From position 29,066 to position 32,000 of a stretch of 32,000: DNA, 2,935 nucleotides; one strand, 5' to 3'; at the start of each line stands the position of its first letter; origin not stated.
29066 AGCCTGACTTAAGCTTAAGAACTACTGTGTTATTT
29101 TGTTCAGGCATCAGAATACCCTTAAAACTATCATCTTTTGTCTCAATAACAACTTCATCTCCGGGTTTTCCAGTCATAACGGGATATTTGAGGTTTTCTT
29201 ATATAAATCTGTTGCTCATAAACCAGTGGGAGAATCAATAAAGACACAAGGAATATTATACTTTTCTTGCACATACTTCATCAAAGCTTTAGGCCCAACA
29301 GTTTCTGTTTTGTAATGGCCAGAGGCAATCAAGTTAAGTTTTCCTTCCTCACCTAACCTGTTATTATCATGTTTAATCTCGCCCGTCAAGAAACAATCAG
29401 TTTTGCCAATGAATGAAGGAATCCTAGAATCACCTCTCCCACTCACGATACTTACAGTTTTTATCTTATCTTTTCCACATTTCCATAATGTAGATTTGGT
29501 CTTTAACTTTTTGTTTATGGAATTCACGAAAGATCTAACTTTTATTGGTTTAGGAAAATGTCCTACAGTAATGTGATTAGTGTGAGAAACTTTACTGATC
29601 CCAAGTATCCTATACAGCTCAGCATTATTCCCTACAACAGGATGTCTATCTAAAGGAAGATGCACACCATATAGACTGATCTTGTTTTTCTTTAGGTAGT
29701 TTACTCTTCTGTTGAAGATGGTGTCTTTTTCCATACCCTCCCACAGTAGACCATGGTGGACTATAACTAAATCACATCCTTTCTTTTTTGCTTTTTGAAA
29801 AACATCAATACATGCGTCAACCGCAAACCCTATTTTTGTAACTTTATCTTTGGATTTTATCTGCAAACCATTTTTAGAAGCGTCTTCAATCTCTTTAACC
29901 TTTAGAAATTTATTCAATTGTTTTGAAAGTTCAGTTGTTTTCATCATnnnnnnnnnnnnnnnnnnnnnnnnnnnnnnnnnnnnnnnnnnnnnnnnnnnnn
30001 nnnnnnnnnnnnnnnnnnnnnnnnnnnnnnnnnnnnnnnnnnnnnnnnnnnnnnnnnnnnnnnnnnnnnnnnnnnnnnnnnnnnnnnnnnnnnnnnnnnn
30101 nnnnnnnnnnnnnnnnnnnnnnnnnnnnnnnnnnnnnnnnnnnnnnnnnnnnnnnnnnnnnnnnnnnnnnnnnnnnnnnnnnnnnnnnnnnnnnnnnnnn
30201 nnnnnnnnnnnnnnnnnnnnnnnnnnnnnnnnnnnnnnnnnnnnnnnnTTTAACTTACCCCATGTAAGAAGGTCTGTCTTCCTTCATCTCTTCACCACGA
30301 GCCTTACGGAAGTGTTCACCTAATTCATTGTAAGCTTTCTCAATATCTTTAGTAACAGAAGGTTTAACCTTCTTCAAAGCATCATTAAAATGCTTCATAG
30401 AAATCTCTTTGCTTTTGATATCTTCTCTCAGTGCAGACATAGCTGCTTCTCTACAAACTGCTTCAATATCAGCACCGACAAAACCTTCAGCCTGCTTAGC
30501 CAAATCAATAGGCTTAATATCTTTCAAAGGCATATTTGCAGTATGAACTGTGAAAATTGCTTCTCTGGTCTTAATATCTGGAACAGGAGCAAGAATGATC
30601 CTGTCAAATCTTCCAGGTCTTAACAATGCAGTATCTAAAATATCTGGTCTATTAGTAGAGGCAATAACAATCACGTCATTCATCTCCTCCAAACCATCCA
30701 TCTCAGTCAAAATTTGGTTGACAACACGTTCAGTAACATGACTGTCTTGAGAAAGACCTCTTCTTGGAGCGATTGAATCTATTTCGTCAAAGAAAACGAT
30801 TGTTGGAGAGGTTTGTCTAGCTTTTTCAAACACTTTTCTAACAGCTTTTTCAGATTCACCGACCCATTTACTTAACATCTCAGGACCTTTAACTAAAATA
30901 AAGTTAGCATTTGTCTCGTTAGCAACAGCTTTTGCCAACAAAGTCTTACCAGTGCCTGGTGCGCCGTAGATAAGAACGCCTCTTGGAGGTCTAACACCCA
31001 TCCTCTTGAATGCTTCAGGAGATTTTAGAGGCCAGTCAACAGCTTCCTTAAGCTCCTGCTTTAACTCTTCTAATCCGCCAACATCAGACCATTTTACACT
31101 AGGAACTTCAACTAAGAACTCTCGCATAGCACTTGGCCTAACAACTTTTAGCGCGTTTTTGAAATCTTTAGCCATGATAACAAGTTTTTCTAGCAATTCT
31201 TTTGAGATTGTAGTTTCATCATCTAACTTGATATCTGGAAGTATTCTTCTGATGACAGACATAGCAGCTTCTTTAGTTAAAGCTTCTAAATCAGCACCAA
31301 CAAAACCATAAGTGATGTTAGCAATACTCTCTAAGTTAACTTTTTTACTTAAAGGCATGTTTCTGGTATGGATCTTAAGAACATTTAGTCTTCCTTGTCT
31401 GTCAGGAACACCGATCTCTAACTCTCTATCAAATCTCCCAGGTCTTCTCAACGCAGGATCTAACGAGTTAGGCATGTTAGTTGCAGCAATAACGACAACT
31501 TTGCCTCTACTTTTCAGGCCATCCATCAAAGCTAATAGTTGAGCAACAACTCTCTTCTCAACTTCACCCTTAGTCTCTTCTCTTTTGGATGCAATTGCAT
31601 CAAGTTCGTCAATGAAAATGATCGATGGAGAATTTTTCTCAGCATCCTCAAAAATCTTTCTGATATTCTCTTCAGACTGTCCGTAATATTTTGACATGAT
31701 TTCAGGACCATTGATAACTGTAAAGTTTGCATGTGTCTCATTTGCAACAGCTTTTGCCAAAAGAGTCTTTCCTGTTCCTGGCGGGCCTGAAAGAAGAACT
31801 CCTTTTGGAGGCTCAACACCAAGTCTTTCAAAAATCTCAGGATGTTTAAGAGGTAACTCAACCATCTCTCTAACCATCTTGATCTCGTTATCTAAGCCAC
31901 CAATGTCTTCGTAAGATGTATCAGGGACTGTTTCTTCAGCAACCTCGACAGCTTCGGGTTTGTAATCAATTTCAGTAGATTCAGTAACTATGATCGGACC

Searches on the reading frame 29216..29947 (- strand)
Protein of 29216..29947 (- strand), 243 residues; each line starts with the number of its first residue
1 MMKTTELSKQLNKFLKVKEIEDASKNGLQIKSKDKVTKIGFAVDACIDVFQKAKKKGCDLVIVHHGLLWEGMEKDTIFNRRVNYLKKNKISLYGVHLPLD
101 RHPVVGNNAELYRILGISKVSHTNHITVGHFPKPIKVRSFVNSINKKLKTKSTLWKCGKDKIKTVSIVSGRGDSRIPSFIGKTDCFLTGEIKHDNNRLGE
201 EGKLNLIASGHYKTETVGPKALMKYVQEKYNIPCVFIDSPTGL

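Call 71: search_protein_families(library=pfam, proteins=[window:29216-29947:-], max_evalue=0.001)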
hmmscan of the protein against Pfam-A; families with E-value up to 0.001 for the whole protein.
window:29216-29947:- (243 aa): 1 family
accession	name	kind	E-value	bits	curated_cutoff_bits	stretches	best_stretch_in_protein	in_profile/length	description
PF01784.24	DUF34_NIF3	-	5.2e-57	193.8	23.4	1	2-238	1-251/256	Duf34/NIF3 (NGG1p interacting factor 3)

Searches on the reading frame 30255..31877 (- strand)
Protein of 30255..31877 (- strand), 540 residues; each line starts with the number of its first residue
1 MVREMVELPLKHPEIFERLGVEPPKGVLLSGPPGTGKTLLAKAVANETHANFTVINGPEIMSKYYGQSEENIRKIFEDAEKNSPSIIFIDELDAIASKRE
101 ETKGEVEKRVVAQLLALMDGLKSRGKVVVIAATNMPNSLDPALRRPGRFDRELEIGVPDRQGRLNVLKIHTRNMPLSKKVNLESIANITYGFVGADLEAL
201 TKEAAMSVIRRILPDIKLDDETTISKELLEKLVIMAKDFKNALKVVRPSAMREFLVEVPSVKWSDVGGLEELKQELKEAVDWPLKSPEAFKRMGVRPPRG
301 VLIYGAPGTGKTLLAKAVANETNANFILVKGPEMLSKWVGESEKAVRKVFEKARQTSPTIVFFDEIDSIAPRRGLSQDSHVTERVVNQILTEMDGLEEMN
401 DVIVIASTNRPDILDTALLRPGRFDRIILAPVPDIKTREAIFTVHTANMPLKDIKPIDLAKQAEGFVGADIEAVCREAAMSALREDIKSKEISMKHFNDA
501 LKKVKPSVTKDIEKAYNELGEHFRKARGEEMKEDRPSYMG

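Call 71: search_protein_families(library=pfam, proteins=[window:30255-31877:-], max_evalue=0.001)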
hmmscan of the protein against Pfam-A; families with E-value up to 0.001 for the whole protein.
window:30255-31877:- (540 aa): 46 families (the best 25 are shown)
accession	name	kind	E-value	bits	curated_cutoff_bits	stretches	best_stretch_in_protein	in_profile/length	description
PF00004.35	AAA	-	1.6e-97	323.4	21.2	2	27-156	1-130/131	ATPase family associated with various cellular activities (AAA)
PF17862.7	AAA_lid_3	-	4.6e-30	103.2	27.2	2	458-498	6-44/45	AAA+ lid domain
PF05496.18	RuvB_N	-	4e-15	56.4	27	2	25-101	34-102/159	Holliday junction DNA helicase RuvB P-loop domain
PF13191.12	AAA_16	-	4.7e-15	56.9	32.6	2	24-129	24-136/167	AAA ATPase domain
PF07724.20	AAA_2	-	2.1e-13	51.1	27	2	27-120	6-101/166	AAA domain (Cdc48 subfamily)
PF07728.20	AAA_5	-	2.8e-13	50.5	22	2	300-412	1-125/139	AAA domain (dynein-related subfamily)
PF13173.12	AAA_14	-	3.7e-12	46.8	27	2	27-107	5-86/129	AAA domain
PF20720.3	nSTAND3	-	3.9e-11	43.3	27.2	1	27-103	20-83/155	Novel STAND NTPase 3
PF13401.12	AAA_22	-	9.5e-11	42.6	27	0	27-107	8-65/130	AAA domain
PF06068.19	TIP49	-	1.1e-10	41.7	23.8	1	25-69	51-97/347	TIP49 P-loop domain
PF13671.12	AAA_33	-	1.2e-10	42.3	27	1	27-135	2-80/143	AAA domain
PF13521.12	AAA_28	-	1.3e-09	39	27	1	27-101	2-62/164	AAA domain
PF00910.28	RNA_helicase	-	6.7e-09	36.6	21.5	0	301-409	1-104/105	RNA helicase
PF24883.2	NPHP3_N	-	2e-08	35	24.8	0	27-51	25-49/164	Nephrocystin 3, N-terminal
PF00005.33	ABC_tran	-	2.7e-08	34.9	25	0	299-394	12-93/137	ABC transporter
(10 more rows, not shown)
